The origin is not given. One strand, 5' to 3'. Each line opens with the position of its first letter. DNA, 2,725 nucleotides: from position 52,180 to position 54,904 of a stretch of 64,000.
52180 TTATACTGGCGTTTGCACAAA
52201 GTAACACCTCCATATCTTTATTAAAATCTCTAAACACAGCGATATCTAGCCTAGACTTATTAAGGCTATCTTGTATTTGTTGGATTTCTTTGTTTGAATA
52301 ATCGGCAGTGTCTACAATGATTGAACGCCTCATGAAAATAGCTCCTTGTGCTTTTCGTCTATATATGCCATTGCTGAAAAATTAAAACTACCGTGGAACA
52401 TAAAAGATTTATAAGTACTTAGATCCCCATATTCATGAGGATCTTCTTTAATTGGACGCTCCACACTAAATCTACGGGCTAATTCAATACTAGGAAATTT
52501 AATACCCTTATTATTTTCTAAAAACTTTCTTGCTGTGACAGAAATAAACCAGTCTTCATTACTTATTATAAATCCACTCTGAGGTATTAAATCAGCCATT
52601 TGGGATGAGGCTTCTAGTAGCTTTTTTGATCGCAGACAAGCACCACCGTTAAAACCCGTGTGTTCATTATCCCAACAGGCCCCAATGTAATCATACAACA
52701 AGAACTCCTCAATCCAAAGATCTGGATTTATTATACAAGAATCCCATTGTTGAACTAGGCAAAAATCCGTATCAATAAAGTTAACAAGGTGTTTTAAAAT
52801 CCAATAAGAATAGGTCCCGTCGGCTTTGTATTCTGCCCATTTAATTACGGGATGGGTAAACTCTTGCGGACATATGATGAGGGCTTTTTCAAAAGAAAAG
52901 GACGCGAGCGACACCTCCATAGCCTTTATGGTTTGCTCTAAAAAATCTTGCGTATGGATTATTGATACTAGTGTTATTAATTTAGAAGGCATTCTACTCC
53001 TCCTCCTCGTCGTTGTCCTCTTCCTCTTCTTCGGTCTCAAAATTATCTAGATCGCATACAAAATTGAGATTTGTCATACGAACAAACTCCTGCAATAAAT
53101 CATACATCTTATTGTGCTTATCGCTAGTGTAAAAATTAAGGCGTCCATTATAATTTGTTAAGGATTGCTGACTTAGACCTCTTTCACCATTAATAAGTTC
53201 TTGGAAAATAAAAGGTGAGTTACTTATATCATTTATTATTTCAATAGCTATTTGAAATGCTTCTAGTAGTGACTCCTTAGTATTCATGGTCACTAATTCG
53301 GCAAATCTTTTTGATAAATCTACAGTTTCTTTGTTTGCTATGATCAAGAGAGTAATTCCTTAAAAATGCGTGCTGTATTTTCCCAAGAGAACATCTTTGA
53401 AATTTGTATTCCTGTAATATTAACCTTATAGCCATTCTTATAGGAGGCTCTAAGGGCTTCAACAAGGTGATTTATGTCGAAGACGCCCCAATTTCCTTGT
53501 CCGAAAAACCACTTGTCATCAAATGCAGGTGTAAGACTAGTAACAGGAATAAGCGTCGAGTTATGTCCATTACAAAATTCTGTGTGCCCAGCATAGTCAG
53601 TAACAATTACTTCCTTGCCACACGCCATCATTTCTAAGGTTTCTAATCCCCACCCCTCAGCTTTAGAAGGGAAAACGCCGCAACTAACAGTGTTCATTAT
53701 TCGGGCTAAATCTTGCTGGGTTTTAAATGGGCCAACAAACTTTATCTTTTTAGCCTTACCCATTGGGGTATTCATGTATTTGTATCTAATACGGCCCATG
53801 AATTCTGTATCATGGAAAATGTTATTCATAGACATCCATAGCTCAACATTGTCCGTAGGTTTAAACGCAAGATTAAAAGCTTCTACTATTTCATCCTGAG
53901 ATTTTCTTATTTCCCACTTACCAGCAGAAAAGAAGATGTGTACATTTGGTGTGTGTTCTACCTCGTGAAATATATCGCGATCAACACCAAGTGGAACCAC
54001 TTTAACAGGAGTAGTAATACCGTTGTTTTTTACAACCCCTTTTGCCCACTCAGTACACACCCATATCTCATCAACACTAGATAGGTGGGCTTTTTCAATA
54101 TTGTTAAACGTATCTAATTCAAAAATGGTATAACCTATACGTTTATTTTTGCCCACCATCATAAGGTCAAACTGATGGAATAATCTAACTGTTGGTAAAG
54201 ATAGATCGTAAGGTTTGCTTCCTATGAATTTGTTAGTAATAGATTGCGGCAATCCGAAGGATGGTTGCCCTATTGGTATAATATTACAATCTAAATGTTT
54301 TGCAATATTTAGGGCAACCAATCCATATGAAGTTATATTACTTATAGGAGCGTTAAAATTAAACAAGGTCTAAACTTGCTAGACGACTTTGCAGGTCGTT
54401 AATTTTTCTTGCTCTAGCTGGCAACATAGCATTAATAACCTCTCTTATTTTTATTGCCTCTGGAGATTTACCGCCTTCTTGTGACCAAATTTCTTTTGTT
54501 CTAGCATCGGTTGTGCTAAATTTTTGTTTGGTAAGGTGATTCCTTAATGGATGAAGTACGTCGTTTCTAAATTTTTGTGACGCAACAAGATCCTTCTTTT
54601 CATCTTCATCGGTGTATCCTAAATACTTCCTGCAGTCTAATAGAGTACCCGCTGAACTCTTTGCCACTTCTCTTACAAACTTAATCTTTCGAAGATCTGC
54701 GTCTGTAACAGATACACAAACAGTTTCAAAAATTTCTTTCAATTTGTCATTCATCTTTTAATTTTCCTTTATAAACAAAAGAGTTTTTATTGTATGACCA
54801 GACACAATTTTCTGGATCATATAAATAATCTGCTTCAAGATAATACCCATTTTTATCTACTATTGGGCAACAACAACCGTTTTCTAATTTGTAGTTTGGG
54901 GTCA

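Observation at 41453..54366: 13-kb glycan-modification island (GT2, GT1, multiple SAM methyltransferases)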

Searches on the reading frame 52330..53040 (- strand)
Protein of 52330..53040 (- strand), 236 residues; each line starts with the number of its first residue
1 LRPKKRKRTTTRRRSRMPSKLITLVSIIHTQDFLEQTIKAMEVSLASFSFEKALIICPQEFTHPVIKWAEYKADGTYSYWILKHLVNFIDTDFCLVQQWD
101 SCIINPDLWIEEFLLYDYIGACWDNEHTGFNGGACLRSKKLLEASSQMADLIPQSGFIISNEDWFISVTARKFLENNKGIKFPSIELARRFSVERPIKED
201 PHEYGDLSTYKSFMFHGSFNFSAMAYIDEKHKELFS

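Call 5: search_protein_families(library=pfam, max_evalue=0.01, proteins=[window:52330-53040:-])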
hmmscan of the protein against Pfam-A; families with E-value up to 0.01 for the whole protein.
window:52330-53040:- (236 aa): 1 family
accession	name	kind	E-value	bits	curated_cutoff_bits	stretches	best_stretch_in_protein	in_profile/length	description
PF18922.5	DUF5672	-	4.6e-17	62.6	24.4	1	87-197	30-148/164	Protein of unknown function (DUF5672)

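Call 7: search_protein_families(library=phrogs, max_evalue=0.001, proteins=[window:52330-53040:-])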
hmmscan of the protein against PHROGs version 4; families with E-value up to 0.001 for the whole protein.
window:52330-53040:- (236 aa): 0 families

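Call 12: search_dna_similar(query=window:52330-53040:-, collection=phages, mode=protein, max_rows=25)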
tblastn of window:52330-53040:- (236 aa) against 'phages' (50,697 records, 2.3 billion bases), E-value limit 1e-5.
Records with a match: 8; places in all: 9; records where one place covers at least 80% of the query: 1.
Best place of each record, by identity: <60% 8.
By first word of the organism name: Synechococcus 5; Marine 2; uncultured 1.
By host as written in the record: Synechococcus sp. MW02 4; - 3; Synechococcus sp. LTWRED 1.
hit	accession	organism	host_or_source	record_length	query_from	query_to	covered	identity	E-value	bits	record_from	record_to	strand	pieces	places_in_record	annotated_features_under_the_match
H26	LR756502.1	uncultured phage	metagenomic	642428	22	216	83%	30.0%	1e-11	69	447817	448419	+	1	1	record has no annotation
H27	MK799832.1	Synechococcus phage S-B05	Synechococcus sp. MW02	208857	28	200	73%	31.6%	2e-17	86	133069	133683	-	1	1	hypothetical protein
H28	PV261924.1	Synechococcus phage RN05-S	Synechococcus sp. MW02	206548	28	200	73%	31.6%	3e-17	86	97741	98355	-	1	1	hypothetical protein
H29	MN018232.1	Synechococcus phage S-B43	Synechococcus sp. MW02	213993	28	200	73%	31.6%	3e-17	86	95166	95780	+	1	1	hypothetical protein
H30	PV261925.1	Synechococcus phage RB11-B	Synechococcus sp. MW02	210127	28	200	73%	31.6%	8e-17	85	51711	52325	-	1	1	hypothetical protein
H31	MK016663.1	Synechococcus phage S-H68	Synechococcus sp. LTWRED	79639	28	200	73%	31.6%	9e-17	84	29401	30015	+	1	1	hypothetical protein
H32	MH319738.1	Marine virus AG-345-E08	single cell amplified by WGA-X; seawater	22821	93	222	55%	37.4%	6e-11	67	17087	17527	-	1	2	record has no annotation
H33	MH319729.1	Marine virus AG-345-D19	single cell amplified by WGA-X; seawater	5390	77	219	61%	29.4%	8e-9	61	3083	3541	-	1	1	record has no annotation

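Call 48: get_annotated_region(hit=H27, flank=6000)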
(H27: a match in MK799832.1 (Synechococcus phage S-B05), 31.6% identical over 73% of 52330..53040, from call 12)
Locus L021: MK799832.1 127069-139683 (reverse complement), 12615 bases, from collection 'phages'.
description: Synechococcus phage S-B05, complete genome.
organism: Synechococcus phage S-B05 (NCBI taxid 2484637)
taxonomy: Viruses; Duplodnaviria; Heunggongvirae; Uroviricota; Caudoviricetes; Kyanoviridae
host: Synechococcus sp. MW02; source: -; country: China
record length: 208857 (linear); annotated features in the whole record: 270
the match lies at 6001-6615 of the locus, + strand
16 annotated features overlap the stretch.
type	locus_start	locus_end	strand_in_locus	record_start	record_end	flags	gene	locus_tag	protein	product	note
CDS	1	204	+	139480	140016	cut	-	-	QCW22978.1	putative dTDP-4-dehydrorhamnose 3,5-epimerase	-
CDS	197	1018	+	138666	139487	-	-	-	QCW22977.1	putative NAD-dependent epimerase/dehydratase family protein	-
CDS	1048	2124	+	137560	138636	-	-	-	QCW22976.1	UDP-glucose 4-epimerase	-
CDS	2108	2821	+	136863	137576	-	-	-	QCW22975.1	hypothetical protein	-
CDS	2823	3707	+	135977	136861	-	-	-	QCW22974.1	glycosyltransferase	-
CDS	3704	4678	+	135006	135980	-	-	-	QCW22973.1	hypothetical protein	-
CDS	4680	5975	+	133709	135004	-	-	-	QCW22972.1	hypothetical protein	-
CDS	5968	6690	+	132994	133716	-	-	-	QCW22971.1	hypothetical protein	-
CDS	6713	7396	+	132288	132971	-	-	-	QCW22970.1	O-methyltransferase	-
CDS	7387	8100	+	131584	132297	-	-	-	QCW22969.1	hypothetical protein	-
CDS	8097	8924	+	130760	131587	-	-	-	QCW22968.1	hypothetical protein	-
CDS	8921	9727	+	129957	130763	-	-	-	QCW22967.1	glycosyltransferase family 11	-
CDS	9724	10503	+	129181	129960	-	-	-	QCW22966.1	hypothetical protein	-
CDS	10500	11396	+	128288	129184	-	-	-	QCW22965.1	ADP-L-glycero-D-mannoheptose-6-epimerase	-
CDS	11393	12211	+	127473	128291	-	-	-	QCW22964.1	hypothetical protein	-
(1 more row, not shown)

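Call 53: search_solved_structures(query=A3, max_evalue=10)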
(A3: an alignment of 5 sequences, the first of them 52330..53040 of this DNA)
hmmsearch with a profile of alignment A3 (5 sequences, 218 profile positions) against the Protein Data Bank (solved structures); distinct sequences matched with E-value up to 10: 1.
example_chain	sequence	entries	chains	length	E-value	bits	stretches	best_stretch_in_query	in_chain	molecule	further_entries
3teb_A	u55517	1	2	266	0.042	16.6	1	16-80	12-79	Endonuclease/exonuclease/phosphatase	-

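Call 76: predict_structure(protein=window:52333-52992:-)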
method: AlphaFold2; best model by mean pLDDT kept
length: 220 residues; sequences in the alignment: 1
mean_pLDDT: 34.2   pTM: 0.22
mean pLDDT of the five models: 34.2, 29.5, 28.7, 26.3, 24.4
residues with pLDDT >= 90: 0; 70-90: 0; 50-70: 5; < 50: 215
segments of 3 or more residues with pLDDT < 50: 1-18, 24-57, 59-220
pLDDT, mean of each block of 10 residues (from residue 1): 37 48 46 43 41 46 37 28 29 29 34 32 33 30 28 33 32 28 34 26 24 35
secondary structure, 60 per line:
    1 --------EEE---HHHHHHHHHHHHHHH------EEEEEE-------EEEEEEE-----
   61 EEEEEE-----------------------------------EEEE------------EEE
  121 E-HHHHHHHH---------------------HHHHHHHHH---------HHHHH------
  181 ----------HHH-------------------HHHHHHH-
elements in order: E9-11 H15-29 E36-41 E49-55 E61-66 E102-105 E118-121 H123-130 H152-160 H170-174 H213-219

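Call 91: search_protein_families(library=ncbifam, max_evalue=0.01, proteins=[window:52330-53040:-])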
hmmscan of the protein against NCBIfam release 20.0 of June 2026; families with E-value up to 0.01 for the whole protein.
window:52330-53040:- (236 aa): 0 families

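Call 92: search_protein_families(library=padloc, max_evalue=0.001, proteins=[window:52330-53040:-])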
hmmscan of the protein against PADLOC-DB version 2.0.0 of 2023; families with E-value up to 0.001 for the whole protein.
window:52330-53040:- (236 aa): 0 families

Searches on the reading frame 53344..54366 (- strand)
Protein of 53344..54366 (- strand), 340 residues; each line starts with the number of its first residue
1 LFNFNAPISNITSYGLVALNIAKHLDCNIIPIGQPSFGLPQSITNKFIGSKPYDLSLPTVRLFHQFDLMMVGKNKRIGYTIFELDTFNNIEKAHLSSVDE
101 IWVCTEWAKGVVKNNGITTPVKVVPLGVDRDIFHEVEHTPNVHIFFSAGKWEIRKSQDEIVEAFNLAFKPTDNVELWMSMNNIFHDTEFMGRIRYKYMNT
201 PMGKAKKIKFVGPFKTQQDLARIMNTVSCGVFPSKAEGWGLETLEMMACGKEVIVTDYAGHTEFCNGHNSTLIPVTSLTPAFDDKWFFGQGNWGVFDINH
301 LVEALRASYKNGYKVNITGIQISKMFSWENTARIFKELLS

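Call 5: search_protein_families(library=pfam, max_evalue=0.01, proteins=[window:53344-54366:-])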
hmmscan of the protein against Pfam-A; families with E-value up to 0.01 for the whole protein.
window:53344-54366:- (340 aa): 3 families
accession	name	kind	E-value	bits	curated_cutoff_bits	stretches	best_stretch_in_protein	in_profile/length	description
PF13692.12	Glyco_trans_1_4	-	5.2e-12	46.7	27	1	199-277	53-128/142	Glycosyl transferases group 1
PF00534.26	Glycos_transf_1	-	1.6e-10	41.3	26.4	1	140-265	13-131/172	Glycosyl transferases group 1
PF20706.3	GT4-conflict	-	0.00083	18.9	26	1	206-267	261-322/385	Family 4 Glycosyltransferase in conflict systems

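Call 7: search_protein_families(library=phrogs, max_evalue=0.001, proteins=[window:53344-54366:-])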
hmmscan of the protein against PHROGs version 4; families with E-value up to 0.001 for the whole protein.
window:53344-54366:- (340 aa): 1 family
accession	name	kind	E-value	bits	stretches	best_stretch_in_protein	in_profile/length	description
phrog_2170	-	moron, auxiliary metabolic gene and host takeover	4.8e-24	86.1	1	69-338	106-368/374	glycosyltransferase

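Call 11: search_dna_similar(query=window:53344-54366:-, collection=phages, mode=protein, max_rows=25)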
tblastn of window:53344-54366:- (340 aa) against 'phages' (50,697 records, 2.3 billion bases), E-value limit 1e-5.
Records with a match: 68; places in all: 94; records where one place covers at least 80% of the query: 1.
Best place of each record, by identity: <60% 68.
By first word of the organism name: Streptomyces 64; Rhodococcus 2; Microcystis 1; Synechococcus 1.
By host as written in the record: Streptomyces griseus ATCC 10137 21; Streptomyces lividans JI 1326 13; Streptomyces viridochromogenes DSM40736 12; Streptomyces sanglieri UNT16F27A 8; Streptomyces griseofuscus ATCC 23916 4; Streptomyces mirabilis NRRL B-2400 3; - 3; Rhodococcus equi NRRL B-16538 2; and 2 more.
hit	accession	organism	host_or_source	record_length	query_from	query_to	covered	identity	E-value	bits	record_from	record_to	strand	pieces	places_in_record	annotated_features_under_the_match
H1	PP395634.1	Microcystis phage Mel-JY01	Microcystis elabens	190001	85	339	75%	31.1%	4e-26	115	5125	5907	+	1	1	methyltransferase FkbM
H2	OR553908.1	Streptomyces phage Watermoore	Streptomyces lividans JI 1326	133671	74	339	78%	25.3%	9e-9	63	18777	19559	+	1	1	41: glycosyltransferase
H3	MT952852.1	Streptomyces phage Beuffert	Streptomyces griseus ATCC 10137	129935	76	338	77%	25.0%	4e-6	55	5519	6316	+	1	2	17: glycosyltransferase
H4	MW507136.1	Streptomyces phage Cross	Streptomyces sanglieri UNT16F27A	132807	74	340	79%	24.5%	1e-8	62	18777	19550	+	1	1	42: glycosyltransferase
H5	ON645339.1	Streptomyces phage Sham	Streptomyces griseus ATCC 10137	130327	73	311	70%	27.2%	6e-9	64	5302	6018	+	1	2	16: glycosyltransferase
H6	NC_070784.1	Streptomyces phage TunaTartare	Streptomyces mirabilis NRRL B-2400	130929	73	311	70%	27.2%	1e-8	62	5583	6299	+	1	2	17: glycosyltransferase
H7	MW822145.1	Streptomyces phage TunaTartare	Streptomyces mirabilis NRRL B-2400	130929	73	311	70%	27.2%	1e-8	62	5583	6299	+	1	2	17: glycosyltransferase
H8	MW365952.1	Streptomyces phage Belfort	Streptomyces viridochromogenes DSM40736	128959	76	333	76%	25.2%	9e-11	69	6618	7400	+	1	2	20: glycosyltransferase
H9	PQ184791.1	Streptomyces phage Lululemon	Streptomyces lividans JI 1326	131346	74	339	78%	24.2%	1e-8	62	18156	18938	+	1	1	41: glycosyltransferase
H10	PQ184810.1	Streptomyces phage PacManQ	Streptomyces lividans JI 1326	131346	74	339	78%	24.2%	1e-8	62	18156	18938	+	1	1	41: glycosyltransferase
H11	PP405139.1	Streptomyces phage Cursive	Streptomyces lividans JI 1326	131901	74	339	78%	24.2%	1e-8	62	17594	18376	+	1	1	39: glycosyltransferase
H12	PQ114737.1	Streptomyces phage BlueOtter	Streptomyces lividans JI 1326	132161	74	339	78%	24.2%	1e-8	62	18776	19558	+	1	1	42: glycosyltransferase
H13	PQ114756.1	Streptomyces phage HangryHippo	Streptomyces lividans JI 1326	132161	74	339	78%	24.2%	1e-8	62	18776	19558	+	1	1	42: glycosyltransferase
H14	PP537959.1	Streptomyces phage Leo04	Streptomyces lividans JI 1326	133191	74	339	78%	24.2%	1e-8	62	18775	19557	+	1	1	42: glycosyltransferase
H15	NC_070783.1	Streptomyces phage Faust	Streptomyces lividans JI 1326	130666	76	311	69%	27.2%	1e-6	57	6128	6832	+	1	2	18: glycosyltransferase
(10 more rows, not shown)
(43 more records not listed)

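Call 14: find_related_loci(query=window:53344-54366:-, collection=viral_contigs, flank=10000)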
Query window:53344-54366:- (340 aa) in viral_contigs; peptide patterns used: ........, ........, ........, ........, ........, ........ (x = any residue, [..] = any of these).
9 stretches matched a pattern; 6 encode a relative of the query (tblastn E <= 1e-3); 6 distinct loci.
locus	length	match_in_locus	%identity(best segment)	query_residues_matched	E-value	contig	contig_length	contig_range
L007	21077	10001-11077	41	2-339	8e-83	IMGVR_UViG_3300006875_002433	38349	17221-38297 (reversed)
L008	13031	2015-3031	42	2-333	8e-79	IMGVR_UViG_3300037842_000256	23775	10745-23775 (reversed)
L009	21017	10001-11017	42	2-333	8e-79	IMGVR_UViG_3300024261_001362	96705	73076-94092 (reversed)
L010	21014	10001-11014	42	3-333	5e-78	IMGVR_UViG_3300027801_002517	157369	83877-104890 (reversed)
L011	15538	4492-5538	38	3-333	4e-73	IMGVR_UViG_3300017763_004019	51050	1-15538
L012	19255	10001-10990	36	10-337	3e-54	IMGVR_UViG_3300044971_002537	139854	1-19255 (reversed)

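Call 29: search_solved_structures(query=window:53344-54366:-, max_evalue=0.01)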
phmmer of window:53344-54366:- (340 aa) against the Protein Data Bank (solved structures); distinct sequences matched with E-value up to 0.01: 3.
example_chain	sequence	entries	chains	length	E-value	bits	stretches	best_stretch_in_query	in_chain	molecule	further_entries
9dcm_B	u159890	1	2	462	7.6e-05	25.1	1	206-273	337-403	Sucrose-phosphate synthase-like protein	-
8vrf_B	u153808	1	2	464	7.6e-05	25.1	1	206-273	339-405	Sucrose-phosphate synthase-like protein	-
8uag_A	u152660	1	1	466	7.7e-05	25.1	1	206-273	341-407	Sucrose-phosphate synthase-like protein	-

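Call 49: get_annotated_region(hit=H1, flank=8000)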
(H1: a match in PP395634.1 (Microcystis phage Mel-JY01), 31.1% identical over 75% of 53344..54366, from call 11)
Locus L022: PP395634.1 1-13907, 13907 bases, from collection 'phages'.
description: Microcystis phage Mel-JY01, complete genome.
organism: Microcystis phage Mel-JY01 (NCBI taxid 3126653)
taxonomy: Viruses; Duplodnaviria; Heunggongvirae; Uroviricota; Caudoviricetes
host: Microcystis elabens; source: -; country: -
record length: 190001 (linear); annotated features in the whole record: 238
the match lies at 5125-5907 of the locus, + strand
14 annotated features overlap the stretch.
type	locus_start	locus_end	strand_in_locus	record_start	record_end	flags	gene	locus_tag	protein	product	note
CDS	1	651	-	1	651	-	-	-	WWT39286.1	hypothetical protein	-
CDS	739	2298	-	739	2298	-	-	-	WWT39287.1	hypothetical protein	-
CDS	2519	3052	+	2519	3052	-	-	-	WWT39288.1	hypothetical protein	-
CDS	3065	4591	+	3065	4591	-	-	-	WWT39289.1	structural protein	-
CDS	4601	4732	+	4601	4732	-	-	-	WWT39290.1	hypothetical protein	-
CDS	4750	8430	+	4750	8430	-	-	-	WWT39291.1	methyltransferase FkbM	-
CDS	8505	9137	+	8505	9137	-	-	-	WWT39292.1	hypothetical protein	-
CDS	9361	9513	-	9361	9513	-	-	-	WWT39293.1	hypothetical protein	-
CDS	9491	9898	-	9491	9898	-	-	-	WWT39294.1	hypothetical protein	-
CDS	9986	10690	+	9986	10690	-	-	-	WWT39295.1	hypothetical protein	-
CDS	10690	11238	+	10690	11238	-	-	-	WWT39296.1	hypothetical protein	-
CDS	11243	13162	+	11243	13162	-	-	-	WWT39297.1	cytidylyltransferase like protein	-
CDS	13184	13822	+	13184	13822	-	-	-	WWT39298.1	hypothetical protein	-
CDS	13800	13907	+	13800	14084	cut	-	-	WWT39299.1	hypothetical protein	-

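Call 91: search_protein_families(library=ncbifam, max_evalue=0.01, proteins=[window:53344-54366:-])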
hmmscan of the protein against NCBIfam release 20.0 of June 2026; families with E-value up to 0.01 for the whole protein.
window:53344-54366:- (340 aa): 12 families
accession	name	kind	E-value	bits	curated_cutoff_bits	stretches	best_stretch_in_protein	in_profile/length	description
TIGR04047.1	MSMEG_0565_glyc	hypoth_equivalog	2.7e-11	43.2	259.85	1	91-272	133-322/373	MSMEG_0565 family glycosyltransferase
TIGR03088.1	stp2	hypoth_equivalog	2.1e-09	36.9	409.05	1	114-274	166-321/374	TIGR03088 family PEP-CTERM/XrtA system glycosyltransferase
NF041010.1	glycosy_Agl16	equivalog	7.6e-08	31.6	575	1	87-260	123-287/352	glycosylation protein Agl16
NF041876.1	EPS_EpsE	equivalog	8.4e-07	28.6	400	1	118-274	185-344/389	exopolysaccharide biosynthesis GT4 family glycosyltransferase EpsE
TIGR03999.1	thiol_BshA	equivalog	1.3e-06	27.6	273.7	1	202-267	251-313/375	N-acetyl-alpha-D-glucosaminyl L-malate synthase BshA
TIGR04157.1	glyco_rSAM_CFB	subfamily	1.6e-06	27.4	400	1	109-271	194-346/406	TIGR04157 family glycosyltransferase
NF053787.1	GlcN_PG_synth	equivalog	7.9e-06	24.9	480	1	55-266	105-301/361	N-acetylglucosaminyl phosphatidylglycerol synthase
NF053513.1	Gtran_IagA_BgsA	equivalog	2.8e-05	23.3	460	1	96-262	104-271/333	LTA glycolipid anchor biosynthesis glycosyltransferase, IagA/BgsA family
NF038255.1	exopoly_VpsD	equivalog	4.6e-05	22.4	300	1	198-257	255-313/381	VpsD family glycosyltransferase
TIGR03449.1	mycothiol_MshA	equivalog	4.9e-05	22.4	462.5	1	195-268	273-346/406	D-inositol-3-phosphate glycosyltransferase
TIGR02149.1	glgA_Coryne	subfamily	0.00033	19.9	302.4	1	207-333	264-381/391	glycogen synthase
NF038295.1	EPS_HpsP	equivalog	0.0019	17.3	550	1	90-258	147-319/388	hormogonium polysaccharide biosynthesis glycosyltransferase HpsP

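Call 92: search_protein_families(library=padloc, max_evalue=0.001, proteins=[window:53344-54366:-])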
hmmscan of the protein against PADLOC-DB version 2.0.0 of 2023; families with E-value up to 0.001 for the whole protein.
window:53344-54366:- (340 aa): 0 families

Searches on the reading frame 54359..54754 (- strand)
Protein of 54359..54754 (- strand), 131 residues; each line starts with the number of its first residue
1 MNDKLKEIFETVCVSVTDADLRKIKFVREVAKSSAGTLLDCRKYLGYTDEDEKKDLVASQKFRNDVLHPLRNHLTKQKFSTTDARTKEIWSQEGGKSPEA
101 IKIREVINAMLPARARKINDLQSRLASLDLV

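Call 5: search_protein_families(library=pfam, max_evalue=0.01, proteins=[window:54359-54754:-])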
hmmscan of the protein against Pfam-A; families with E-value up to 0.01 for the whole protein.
window:54359-54754:- (131 aa): 0 families

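Call 16: search_protein_families(library=pfam, max_evalue=10, proteins=[window:54359-54754:-])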
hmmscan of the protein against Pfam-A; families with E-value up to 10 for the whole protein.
window:54359-54754:- (131 aa): 0 families

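Call 68: search_protein_families(library=phrogs, max_evalue=0.01, proteins=[window:54359-54754:-])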
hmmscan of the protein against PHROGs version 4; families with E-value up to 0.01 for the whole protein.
window:54359-54754:- (131 aa): 0 families
